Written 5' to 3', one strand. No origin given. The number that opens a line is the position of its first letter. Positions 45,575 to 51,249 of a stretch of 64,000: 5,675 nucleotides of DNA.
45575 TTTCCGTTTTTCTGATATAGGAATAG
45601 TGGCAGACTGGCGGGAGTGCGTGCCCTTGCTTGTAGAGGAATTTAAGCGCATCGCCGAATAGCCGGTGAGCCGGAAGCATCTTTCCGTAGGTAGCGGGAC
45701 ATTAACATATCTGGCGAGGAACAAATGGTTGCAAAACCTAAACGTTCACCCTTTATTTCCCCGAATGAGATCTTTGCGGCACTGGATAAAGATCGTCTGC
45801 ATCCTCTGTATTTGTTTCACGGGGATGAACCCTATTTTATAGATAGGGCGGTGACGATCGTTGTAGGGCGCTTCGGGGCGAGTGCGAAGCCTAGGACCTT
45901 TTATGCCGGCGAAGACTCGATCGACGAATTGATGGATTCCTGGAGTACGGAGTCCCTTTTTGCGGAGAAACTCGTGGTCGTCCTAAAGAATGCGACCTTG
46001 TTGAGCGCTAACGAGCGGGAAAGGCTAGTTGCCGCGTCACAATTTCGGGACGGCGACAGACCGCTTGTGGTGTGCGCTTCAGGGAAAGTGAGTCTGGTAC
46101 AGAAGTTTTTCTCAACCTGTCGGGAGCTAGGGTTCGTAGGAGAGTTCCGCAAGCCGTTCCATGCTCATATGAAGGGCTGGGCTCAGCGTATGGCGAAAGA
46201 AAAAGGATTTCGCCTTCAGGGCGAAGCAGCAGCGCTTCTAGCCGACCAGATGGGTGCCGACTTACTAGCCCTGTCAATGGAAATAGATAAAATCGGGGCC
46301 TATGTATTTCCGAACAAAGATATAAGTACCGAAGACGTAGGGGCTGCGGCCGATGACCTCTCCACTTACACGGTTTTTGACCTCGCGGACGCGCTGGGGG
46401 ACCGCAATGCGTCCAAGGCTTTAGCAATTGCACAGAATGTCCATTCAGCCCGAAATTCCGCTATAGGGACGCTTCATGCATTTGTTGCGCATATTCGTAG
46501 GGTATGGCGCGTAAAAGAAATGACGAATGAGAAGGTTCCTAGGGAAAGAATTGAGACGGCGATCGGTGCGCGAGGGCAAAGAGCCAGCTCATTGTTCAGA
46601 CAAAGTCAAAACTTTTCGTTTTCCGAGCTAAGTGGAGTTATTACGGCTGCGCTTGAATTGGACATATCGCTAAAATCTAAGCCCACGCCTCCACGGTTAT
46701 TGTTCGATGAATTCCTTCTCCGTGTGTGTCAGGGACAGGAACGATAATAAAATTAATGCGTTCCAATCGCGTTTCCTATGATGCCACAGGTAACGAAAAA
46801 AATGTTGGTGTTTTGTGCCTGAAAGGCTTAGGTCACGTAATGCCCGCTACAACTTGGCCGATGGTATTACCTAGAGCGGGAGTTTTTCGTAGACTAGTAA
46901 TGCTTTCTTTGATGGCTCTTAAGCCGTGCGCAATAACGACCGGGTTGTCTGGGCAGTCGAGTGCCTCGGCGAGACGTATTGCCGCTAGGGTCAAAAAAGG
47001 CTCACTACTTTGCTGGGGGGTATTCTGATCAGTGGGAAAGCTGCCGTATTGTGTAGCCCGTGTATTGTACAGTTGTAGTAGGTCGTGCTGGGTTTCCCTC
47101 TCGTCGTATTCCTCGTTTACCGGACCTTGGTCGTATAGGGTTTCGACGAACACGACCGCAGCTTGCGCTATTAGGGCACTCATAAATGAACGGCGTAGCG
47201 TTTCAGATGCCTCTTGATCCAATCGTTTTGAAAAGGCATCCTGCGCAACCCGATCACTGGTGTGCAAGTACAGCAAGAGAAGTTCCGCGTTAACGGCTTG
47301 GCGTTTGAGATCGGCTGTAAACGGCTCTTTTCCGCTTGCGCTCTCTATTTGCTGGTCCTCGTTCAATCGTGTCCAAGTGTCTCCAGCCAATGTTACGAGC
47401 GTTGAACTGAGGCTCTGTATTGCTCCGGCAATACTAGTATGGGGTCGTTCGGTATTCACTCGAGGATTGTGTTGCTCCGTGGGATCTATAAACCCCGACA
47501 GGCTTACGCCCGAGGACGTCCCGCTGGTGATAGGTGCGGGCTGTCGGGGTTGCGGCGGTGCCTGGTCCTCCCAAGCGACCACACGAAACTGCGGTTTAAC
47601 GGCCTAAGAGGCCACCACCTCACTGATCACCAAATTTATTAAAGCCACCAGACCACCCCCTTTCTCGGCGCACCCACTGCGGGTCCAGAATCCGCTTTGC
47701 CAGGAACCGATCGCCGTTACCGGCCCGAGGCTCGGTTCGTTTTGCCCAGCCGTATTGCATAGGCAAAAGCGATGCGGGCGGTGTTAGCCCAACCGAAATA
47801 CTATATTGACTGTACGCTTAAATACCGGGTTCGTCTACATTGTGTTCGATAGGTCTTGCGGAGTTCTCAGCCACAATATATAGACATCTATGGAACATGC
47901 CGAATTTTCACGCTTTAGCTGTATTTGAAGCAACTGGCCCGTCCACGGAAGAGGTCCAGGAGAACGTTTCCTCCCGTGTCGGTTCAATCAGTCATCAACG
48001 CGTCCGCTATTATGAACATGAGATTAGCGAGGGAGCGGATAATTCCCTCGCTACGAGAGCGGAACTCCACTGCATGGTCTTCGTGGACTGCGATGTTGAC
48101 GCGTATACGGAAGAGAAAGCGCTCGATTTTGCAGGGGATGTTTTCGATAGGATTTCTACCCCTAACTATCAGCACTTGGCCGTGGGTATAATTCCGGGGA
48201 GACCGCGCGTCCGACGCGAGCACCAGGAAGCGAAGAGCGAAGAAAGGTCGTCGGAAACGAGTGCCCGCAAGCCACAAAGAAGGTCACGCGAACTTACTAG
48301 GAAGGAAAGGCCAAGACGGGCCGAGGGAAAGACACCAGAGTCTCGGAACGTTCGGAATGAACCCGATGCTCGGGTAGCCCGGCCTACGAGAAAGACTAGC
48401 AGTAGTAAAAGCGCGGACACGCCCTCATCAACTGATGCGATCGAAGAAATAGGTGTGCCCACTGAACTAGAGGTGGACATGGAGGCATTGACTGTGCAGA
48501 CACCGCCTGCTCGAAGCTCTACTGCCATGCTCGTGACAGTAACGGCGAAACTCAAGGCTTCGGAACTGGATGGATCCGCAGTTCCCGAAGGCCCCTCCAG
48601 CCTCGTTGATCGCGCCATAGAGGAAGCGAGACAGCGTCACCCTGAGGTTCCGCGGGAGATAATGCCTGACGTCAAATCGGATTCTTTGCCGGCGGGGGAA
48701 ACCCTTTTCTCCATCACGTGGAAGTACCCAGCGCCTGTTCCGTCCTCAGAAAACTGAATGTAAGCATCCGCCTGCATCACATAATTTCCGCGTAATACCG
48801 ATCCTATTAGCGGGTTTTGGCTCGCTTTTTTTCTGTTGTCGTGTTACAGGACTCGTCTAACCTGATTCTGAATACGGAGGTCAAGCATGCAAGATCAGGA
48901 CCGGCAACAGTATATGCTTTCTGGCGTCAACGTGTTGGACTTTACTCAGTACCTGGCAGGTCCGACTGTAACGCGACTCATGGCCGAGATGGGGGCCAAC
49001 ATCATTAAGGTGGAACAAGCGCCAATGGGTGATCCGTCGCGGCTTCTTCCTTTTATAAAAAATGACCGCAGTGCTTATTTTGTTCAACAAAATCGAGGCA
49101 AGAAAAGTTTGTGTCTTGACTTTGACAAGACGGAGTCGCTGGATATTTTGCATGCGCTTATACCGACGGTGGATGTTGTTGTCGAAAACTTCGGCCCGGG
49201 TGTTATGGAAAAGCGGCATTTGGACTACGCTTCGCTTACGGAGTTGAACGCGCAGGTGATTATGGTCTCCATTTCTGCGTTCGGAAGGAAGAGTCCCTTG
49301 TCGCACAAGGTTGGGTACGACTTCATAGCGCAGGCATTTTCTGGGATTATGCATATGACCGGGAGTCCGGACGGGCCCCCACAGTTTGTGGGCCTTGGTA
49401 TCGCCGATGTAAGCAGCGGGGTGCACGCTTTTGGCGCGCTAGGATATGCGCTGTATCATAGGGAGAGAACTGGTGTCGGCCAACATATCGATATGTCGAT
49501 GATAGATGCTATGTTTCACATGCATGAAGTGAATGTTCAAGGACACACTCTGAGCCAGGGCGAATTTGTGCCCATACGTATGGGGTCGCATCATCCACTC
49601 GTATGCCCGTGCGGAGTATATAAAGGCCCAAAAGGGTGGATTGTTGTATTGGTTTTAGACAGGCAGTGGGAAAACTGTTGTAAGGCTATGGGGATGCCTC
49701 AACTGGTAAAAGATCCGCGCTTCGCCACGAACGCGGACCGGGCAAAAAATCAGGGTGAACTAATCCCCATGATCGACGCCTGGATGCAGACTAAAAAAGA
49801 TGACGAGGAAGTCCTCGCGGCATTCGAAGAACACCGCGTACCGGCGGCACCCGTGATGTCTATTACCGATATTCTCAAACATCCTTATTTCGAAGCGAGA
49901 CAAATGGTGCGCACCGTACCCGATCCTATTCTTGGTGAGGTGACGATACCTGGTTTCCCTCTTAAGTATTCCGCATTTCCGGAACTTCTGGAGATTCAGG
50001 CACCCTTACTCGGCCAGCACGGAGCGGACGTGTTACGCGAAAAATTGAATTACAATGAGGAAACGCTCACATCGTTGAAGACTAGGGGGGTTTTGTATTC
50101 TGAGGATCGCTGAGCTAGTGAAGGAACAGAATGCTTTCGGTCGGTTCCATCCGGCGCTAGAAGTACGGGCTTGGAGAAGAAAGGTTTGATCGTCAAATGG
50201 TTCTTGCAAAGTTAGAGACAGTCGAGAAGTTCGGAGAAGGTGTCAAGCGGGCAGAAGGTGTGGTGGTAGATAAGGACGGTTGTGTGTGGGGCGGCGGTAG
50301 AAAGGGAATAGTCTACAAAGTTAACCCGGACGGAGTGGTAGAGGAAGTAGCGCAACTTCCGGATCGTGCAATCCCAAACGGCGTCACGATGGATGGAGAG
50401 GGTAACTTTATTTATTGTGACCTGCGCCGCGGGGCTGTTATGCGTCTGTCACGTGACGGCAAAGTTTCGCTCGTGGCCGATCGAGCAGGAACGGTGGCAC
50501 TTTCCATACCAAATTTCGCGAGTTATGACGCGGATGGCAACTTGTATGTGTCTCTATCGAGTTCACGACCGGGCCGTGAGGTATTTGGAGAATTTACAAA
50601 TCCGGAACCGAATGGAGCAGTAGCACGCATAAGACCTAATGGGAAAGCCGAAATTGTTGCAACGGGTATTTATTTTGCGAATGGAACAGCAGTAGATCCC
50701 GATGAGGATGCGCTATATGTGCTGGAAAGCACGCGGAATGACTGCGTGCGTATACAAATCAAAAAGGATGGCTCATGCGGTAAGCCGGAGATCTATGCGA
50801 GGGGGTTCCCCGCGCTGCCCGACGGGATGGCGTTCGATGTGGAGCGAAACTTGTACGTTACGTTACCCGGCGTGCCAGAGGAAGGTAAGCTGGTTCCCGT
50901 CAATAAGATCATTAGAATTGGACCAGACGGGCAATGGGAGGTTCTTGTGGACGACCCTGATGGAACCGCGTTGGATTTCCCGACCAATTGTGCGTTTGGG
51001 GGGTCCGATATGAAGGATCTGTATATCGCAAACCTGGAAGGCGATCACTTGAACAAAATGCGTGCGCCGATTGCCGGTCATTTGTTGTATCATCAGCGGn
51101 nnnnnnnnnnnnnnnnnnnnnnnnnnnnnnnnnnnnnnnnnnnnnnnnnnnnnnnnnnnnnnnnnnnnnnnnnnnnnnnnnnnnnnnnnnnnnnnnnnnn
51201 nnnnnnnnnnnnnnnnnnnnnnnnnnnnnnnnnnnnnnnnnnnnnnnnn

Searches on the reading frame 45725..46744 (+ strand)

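Call 79: search_protein_families(library=pfam, proteins=[window:45725-46744:+], max_evalue=0.00001)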
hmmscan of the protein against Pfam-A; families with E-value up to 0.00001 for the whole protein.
window:45725-46744:+ (340 aa): 1 family
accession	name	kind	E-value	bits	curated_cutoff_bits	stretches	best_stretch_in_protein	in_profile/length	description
PF21694.2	DNA_pol3_delta_C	-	2.9e-15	56.8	27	1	216-333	3-120/121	DNA polymerase III delta subunit, C-terminal domain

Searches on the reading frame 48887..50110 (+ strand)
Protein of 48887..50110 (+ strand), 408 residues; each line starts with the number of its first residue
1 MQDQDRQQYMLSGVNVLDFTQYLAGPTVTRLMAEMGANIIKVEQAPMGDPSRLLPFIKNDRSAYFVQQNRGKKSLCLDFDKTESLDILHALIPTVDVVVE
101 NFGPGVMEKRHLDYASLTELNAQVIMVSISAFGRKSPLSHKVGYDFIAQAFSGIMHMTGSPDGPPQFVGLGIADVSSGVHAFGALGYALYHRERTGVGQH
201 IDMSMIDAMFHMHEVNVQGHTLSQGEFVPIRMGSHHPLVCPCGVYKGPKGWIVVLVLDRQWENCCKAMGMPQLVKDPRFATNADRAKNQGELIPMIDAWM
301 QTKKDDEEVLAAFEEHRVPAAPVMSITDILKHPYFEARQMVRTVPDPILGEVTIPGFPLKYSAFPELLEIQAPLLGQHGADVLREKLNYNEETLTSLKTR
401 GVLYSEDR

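Call 79: search_protein_families(library=pfam, proteins=[window:48887-50110:+], max_evalue=0.00001)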
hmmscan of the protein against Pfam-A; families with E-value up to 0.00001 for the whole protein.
window:48887-50110:+ (408 aa): 1 family
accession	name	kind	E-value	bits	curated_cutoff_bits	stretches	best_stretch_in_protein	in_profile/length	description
PF02515.22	CoA_transf_3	-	6e-111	371.5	23.3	1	11-378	1-365/366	CoA-transferase family III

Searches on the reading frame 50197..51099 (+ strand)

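Call 79: search_protein_families(library=pfam, proteins=[window:50197-51099:+], max_evalue=0.00001)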
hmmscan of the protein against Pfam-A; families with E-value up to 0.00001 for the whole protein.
window:50197-51099:+ (301 aa): 2 families
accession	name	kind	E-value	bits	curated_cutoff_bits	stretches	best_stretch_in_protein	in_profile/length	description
PF08450.18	SGL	-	8.2e-28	98.1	26.3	1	39-278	24-243/246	SMP-30/Gluconolactonase/LRE-like region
PF03088.22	Str_synth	-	4.5e-06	27.1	25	0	112-189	8-87/89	Strictosidine synthase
